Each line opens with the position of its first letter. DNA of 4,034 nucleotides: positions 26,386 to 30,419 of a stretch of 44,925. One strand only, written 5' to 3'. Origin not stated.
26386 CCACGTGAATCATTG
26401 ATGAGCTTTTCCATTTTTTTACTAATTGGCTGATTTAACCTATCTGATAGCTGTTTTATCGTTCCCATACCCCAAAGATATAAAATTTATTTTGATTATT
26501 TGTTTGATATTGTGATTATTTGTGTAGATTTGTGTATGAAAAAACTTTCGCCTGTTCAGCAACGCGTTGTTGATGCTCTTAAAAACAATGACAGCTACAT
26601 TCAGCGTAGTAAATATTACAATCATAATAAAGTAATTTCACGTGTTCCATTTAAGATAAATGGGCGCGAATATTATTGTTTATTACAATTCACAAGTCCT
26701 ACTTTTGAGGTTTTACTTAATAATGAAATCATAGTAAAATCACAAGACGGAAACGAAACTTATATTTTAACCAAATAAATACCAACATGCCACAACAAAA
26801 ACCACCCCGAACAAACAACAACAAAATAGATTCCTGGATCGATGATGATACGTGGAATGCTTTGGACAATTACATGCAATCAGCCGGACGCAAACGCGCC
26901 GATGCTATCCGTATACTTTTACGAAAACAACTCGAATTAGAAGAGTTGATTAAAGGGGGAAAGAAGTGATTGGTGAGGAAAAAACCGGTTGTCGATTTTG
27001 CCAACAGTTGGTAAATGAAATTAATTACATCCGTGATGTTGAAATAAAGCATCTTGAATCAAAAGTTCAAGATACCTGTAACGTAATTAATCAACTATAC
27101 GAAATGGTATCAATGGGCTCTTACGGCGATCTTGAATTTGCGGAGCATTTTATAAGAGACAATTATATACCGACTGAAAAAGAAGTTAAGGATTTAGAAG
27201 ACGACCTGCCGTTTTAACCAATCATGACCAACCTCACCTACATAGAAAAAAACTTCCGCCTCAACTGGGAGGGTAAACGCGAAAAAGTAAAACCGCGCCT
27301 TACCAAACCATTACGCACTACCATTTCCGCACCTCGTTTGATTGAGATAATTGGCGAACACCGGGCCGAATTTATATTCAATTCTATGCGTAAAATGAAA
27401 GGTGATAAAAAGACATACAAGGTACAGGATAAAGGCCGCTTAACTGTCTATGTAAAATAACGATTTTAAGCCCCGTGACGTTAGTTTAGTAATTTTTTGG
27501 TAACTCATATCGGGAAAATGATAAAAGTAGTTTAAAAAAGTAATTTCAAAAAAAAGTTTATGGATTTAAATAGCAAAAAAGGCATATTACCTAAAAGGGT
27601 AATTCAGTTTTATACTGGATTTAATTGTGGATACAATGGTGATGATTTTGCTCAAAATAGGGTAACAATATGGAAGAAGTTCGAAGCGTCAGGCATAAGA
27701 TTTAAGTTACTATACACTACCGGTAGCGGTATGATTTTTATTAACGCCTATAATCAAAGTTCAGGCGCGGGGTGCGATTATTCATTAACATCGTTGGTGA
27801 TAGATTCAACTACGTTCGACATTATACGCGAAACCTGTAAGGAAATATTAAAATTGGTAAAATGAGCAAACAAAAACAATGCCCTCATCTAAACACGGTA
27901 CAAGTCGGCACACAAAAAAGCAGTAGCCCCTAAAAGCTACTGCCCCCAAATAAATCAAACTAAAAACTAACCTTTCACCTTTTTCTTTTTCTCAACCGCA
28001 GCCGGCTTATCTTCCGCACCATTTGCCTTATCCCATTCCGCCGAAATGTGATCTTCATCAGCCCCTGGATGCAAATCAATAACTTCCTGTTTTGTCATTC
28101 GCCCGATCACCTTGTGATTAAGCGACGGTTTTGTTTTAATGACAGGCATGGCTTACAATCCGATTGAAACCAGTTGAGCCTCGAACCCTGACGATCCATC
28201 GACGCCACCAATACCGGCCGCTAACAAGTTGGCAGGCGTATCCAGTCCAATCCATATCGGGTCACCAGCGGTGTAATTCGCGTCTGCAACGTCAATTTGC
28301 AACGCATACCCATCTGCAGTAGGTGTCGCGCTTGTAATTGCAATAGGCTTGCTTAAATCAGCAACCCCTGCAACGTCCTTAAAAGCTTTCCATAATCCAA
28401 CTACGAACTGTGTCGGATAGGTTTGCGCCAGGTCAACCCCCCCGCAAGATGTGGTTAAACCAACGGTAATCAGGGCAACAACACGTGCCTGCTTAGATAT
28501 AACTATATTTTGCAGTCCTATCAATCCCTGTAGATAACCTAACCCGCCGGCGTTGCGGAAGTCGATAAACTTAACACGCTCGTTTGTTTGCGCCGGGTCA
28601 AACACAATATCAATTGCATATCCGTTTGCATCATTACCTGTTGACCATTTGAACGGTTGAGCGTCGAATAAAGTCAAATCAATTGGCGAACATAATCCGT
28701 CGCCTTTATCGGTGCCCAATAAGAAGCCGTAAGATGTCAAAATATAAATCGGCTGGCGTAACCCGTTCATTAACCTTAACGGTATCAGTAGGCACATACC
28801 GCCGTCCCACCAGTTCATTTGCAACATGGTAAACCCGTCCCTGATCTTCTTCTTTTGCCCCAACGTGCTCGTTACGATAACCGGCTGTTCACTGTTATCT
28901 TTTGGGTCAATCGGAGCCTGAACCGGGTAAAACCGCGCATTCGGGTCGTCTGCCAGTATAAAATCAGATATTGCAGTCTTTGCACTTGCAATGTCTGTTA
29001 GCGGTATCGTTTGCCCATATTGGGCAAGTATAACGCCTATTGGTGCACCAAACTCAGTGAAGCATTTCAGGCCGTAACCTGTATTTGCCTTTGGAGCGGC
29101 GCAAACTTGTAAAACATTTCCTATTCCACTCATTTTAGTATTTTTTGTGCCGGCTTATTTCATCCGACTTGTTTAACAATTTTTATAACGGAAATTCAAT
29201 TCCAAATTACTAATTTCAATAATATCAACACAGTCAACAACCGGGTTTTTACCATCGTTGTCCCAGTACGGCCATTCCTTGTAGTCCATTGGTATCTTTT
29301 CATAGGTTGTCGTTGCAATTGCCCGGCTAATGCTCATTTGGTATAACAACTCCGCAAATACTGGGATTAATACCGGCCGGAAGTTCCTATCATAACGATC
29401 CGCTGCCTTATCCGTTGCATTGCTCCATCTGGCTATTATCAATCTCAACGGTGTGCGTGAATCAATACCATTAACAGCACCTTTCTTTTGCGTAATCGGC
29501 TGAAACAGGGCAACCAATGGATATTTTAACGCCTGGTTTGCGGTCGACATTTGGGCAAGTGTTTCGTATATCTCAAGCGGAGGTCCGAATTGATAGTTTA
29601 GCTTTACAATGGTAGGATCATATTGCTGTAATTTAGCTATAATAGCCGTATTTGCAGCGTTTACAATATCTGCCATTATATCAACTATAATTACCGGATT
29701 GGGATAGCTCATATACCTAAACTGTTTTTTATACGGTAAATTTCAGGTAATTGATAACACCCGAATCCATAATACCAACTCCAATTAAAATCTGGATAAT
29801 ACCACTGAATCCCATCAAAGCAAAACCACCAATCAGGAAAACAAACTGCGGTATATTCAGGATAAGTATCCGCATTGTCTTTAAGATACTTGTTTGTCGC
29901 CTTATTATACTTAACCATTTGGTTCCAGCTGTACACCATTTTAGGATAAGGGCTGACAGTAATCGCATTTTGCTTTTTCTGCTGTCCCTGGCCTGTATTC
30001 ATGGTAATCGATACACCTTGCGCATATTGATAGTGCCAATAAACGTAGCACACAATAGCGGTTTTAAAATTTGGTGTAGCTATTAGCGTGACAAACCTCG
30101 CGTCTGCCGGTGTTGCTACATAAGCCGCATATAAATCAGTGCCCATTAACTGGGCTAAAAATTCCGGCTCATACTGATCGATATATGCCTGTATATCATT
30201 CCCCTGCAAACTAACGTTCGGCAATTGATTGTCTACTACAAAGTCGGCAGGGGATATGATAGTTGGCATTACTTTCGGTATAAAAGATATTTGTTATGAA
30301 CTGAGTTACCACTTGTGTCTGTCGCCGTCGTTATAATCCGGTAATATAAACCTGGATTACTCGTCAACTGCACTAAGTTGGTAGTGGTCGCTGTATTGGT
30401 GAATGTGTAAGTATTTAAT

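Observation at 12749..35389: One promoter, conserved well beyond the sigma contacts, drives opposite-strand cassettes that break up the structural operon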

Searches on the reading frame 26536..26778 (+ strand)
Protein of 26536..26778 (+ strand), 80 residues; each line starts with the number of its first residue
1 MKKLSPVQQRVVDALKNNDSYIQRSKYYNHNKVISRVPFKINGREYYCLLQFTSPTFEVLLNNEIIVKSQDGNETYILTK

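Call 16: search_protein_families(library=phrogs, proteins=[window:26536-26778:+], max_evalue=0.01)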
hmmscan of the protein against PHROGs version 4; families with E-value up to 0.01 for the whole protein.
window:26536-26778:+ (80 aa): 0 families

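Call 17: search_protein_families(library=pfam, proteins=[window:26536-26778:+], max_evalue=0.01)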
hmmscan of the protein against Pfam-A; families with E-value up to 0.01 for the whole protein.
window:26536-26778:+ (80 aa): 1 family
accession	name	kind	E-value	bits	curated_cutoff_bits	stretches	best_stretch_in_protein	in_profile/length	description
PF21649.3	APMV_polyA_pol_cat_2nd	-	0.0022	17.4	27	1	26-76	81-131/294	APMV, Putative poly(A) polymerase, catalytic subunit, C-terminal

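Call 57: search_protein_families(library=pfam, proteins=[window:26536-26778:+], max_evalue=5)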
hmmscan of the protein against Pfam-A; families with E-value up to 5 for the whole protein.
window:26536-26778:+ (80 aa): 2 families
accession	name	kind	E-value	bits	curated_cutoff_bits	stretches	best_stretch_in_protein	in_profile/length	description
PF21649.3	APMV_polyA_pol_cat_2nd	-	0.0022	17.4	27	1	26-76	81-131/294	APMV, Putative poly(A) polymerase, catalytic subunit, C-terminal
PF03480.18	DctP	-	0.17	11.6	23.4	1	7-35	170-198/286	Bacterial extracellular solute-binding protein, family 7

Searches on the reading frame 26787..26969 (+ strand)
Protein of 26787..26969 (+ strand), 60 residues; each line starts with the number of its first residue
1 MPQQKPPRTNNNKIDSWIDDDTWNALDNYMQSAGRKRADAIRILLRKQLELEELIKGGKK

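Call 16: search_protein_families(library=phrogs, proteins=[window:26787-26969:+], max_evalue=0.01)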
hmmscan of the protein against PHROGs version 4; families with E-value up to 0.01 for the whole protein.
window:26787-26969:+ (60 aa): 2 families
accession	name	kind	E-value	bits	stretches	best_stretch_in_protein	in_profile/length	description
phrog_4738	-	transcription regulation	2.3e-05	25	1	14-50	17-54/59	transcriptional repressor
phrog_876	-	transcription regulation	0.0084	16.7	1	5-53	62-109/239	transcriptional repressor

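Call 32: search_protein_families(library=pfam, proteins=[window:26787-26969:+], max_evalue=0.01)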
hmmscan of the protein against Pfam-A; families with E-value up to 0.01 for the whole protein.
window:26787-26969:+ (60 aa): 0 families

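Call 57: search_protein_families(library=pfam, proteins=[window:26787-26969:+], max_evalue=5)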
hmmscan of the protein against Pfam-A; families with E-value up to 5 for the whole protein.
window:26787-26969:+ (60 aa): 0 families

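Call 58: find_homologous_proteins(query=window:26787-26969:+, max_evalue=0.001)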
Query window:26787-26969:+ (60 aa): 5 proteins with E <= 0.001 among 5 candidates.
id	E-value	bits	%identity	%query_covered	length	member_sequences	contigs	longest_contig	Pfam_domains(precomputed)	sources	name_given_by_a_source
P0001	8.6e-33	128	100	100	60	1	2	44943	-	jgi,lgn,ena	-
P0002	3.4e-20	89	78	90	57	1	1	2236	-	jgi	jgi:hypothetical protein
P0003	1.0e-13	68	58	98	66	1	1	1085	-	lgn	-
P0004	4.2e-12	63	72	77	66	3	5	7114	-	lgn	-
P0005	1.1e-11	62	58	95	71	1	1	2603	-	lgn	-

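Call 59: find_encoding_contigs(protein=P0004, flank=5000, max_places=5)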
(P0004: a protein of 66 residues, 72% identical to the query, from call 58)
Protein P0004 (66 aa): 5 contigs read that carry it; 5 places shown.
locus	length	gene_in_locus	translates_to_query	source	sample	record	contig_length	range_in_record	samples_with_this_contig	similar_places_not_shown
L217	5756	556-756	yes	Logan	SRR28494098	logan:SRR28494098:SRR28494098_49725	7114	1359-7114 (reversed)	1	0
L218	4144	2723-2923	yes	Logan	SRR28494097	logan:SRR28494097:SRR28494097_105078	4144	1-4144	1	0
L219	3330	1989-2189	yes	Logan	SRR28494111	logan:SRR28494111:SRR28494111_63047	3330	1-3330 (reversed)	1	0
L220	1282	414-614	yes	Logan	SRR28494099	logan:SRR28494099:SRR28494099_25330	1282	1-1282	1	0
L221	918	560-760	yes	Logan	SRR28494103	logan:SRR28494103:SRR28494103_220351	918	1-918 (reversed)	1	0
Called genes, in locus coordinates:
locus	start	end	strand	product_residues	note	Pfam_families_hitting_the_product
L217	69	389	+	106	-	-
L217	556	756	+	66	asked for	-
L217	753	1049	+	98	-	-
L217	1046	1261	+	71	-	-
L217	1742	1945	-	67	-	-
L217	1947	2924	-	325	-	-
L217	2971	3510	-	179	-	-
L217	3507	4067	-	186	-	-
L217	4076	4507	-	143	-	-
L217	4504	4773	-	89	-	-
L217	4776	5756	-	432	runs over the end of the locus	PF05065:Phage_capsid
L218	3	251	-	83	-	?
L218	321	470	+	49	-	-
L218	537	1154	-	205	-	-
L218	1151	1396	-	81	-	-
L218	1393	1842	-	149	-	-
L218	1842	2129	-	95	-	-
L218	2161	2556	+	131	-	-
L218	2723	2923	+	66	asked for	-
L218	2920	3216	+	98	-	-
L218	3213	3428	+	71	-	-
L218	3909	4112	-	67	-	-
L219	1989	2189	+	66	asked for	-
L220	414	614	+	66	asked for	-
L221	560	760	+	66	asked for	-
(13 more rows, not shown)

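Call 60: find_encoding_contigs(protein=P0002, flank=5000, max_places=3)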
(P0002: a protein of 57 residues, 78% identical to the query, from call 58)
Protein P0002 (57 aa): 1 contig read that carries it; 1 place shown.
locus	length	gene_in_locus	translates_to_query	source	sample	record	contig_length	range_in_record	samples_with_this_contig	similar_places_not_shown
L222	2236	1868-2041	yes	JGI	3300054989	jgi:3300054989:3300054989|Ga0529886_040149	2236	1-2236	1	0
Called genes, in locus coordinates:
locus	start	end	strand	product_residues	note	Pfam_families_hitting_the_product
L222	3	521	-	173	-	?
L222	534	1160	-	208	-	-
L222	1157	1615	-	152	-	-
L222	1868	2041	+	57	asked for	-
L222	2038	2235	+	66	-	?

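Call 61: find_encoding_contigs(protein=P0005, flank=5000, max_places=3)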
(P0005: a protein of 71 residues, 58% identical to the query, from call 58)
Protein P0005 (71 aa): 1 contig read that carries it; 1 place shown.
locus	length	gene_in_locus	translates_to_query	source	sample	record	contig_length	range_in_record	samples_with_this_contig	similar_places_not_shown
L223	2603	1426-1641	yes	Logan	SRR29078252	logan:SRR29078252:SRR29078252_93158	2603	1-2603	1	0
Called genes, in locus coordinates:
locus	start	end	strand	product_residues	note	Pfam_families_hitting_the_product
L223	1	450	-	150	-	?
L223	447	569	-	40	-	-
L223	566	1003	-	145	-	-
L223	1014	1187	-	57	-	-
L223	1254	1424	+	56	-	-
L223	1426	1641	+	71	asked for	-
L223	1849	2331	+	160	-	PF00075:RNase_H, PF13456:RVT_3 (weak)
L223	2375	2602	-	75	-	?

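Call 62: find_encoding_contigs(protein=P0003, flank=5000, max_places=3)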
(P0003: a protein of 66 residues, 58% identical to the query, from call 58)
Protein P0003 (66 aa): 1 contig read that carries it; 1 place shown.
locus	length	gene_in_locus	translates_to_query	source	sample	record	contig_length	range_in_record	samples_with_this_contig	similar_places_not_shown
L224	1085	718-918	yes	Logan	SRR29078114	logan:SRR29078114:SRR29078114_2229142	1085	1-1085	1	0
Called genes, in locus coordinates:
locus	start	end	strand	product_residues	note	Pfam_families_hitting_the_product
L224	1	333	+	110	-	?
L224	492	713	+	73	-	-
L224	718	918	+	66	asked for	-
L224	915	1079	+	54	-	-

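Call 76: search_solved_structures(query=A2, max_evalue=10, show_alignments=1)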
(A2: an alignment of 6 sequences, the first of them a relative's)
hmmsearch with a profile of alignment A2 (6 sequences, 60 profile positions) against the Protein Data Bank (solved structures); distinct sequences matched with E-value up to 10: 3.
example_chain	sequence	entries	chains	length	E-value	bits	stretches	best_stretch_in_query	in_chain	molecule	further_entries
8a98_SQ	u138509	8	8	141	0.094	16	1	39-58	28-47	40S ribosomal protein S12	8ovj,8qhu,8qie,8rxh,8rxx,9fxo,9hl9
5opt_i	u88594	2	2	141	0.099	16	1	37-58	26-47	40S ribosomal protein S12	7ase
6az1_Q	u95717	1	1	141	0.1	15.9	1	39-58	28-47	ribosomal protein S12e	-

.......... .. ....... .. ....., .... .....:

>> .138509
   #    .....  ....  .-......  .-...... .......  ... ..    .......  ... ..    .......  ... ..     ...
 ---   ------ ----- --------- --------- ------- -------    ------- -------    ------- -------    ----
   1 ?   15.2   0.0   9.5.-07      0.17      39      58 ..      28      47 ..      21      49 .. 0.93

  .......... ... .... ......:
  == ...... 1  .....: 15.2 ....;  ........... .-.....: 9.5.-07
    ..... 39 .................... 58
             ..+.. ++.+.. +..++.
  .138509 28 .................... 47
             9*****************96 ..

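Call 84: predict_structure(alignment_id=A3)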
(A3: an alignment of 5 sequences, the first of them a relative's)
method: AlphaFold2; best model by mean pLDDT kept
length: 60 residues; sequences in the alignment: 5
mean_pLDDT: 70.3   pTM: 0.43
mean pLDDT of the five models: 70.3, 69.3, 67.1, 66.6, 65.2
residues with pLDDT >= 90: 0; 70-90: 39; 50-70: 17; < 50: 4
segments of 3 or more residues with pLDDT < 50: 1-4
pLDDT, mean of each block of 10 residues (from residue 1): 51 67 79 76 80 70
secondary structure, 60 per line:
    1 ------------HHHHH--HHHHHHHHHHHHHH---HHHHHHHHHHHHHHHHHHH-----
elements in order: H13-17 H20-33 H37-55

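Call 86: search_protein_families(library=phrogs, alignment_id=A2, max_evalue=0.01)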
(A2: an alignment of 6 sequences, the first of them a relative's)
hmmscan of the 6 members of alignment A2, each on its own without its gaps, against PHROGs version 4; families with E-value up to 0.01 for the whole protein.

A. member 1, P0001 (60 aa): 2 families
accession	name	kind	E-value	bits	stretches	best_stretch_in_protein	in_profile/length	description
phrog_4738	-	transcription regulation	2.3e-05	25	1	14-50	17-54/59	transcriptional repressor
phrog_876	-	transcription regulation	0.0084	16.7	1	5-53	62-109/239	transcriptional repressor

B. families by the number of members that match (of 6 scanned): 4 families
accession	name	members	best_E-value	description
phrog_4738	-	5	2.3e-05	transcriptional repressor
phrog_876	-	2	0.0084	transcriptional repressor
phrog_3412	-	1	0.0045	-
phrog_2737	-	1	0.0052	-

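Call 87: fold_search(model_id=the predicted structure, library=pdb)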
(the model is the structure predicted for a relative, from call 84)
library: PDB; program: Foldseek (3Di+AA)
matches with E <= 10: 34; with E <= 0.001: 0
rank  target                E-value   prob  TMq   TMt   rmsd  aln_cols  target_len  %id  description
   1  7nyw_I                2.3e+00  0.54  0.53  0.25   2.0        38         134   21  Cryo-EM structure of the MukBEF-MatP-DNA head module (released 2021-07-07)
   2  6kyt_Q                2.5e+00  0.30  0.48  0.41   3.3        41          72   27  The structure of the M. tb toxin MazEF-mt1 complex (released 2020-08-05)
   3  6xrw_B                3.1e+00  0.38  0.56  0.44   1.8        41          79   27  Chromosomal ParDE TA system from P. aeruginosa (released 2021-07-28)
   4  7wj0_MODEL_1_A        3.3e+00  0.28  0.52  0.61   2.6        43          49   19  Solution structure of N-terminal domain (nMazE6) of mycobacterial antitoxin MazE6 from MazEF6 TA system (released 2022-10-12)
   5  2jxg_A                3.3e+00  0.20  0.43  0.53   2.6        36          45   30  Solution Structure of the DNA Binding domain of Proline Utilization A (PutA) (released 2008-02-19)
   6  6iya_F                3.8e+00  0.23  0.50  0.58   2.1        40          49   20  Structure of the DNA binding domain of antitoxin CopASO (released 2019-01-16)
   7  1p94_MODEL_1_A        4.1e+00  0.28  0.51  0.42   1.5        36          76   17  NMR Structure of ParG symmetric dimer (released 2004-01-13)
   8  6kyt_C                4.1e+00  0.20  0.47  0.40   3.5        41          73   27  The structure of the M. tb toxin MazEF-mt1 complex (released 2020-08-05)
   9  1b8z_A                4.4e+00  0.11  0.41  0.37   3.4        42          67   28  HU FROM THERMOTOGA MARITIMA (released 2000-02-03)
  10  1riy                  4.4e+00  0.11  0.41  0.36   3.5        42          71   28  HU mutant V42I from Thermotoga maritima (released 2004-12-07)
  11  3h87_C                4.8e+00  0.23  0.45  0.39   1.6        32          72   31  Rv0301 Rv0300 Toxin Antitoxin Complex from Mycobacterium tuberculosis (released 2009-05-05)
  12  7ak7_D                5.1e+00  0.20  0.49  0.36   2.5        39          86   26  Structure of Salmonella TacT2 toxin bound to TacA2 antitoxin (released 2021-08-18)
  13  3qoq_A                5.9e+00  0.18  0.48  0.56   1.8        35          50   17  Crystal Structure of the Transcription Factor AmrZ in Complex with the 18 Base Pair amrZ1 Binding Site (released 2012-02-15)
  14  2mdv_MODEL_1_A        6.4e+00  0.21  0.46  0.69   1.0        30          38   23  NMR structure of beta alpha alpha 38 (released 2014-10-01)
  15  2ca9_A                6.4e+00  0.18  0.44  0.22   1.6        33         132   24  apo-NIKR from helicobacter pylori in closed trans-conformation (released 2006-07-17)
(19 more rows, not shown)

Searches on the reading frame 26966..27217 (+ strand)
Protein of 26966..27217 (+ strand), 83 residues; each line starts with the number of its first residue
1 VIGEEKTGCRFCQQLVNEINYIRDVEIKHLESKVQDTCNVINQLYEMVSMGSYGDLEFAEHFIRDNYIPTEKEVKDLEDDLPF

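Call 16: search_protein_families(library=phrogs, proteins=[window:26966-27217:+], max_evalue=0.01)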
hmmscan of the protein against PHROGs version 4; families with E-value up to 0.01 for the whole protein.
window:26966-27217:+ (83 aa): 0 families

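Call 32: search_protein_families(library=pfam, proteins=[window:26966-27217:+], max_evalue=0.01)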
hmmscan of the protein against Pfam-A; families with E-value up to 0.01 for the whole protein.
window:26966-27217:+ (83 aa): 0 families

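Call 57: search_protein_families(library=pfam, proteins=[window:26966-27217:+], max_evalue=5)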
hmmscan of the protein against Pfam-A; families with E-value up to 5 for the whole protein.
window:26966-27217:+ (83 aa): 1 family
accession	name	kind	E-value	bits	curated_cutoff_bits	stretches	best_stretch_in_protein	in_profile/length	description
PF24102.1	FLAD1_M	-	0.064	13.5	27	1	22-56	4-39/78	FAD synthase, middle domain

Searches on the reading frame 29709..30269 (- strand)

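Call 105: search_protein_families(library=pfam, proteins=[window:29709-30269:-], max_evalue=0.01)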
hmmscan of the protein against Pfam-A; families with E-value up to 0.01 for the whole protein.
window:29709-30269:- (186 aa): 1 family
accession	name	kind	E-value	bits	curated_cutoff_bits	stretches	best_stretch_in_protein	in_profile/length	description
PF20459.4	DUF6712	-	0.0057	17.1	25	0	69-141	39-113/121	Family of unknown function (DUF6712)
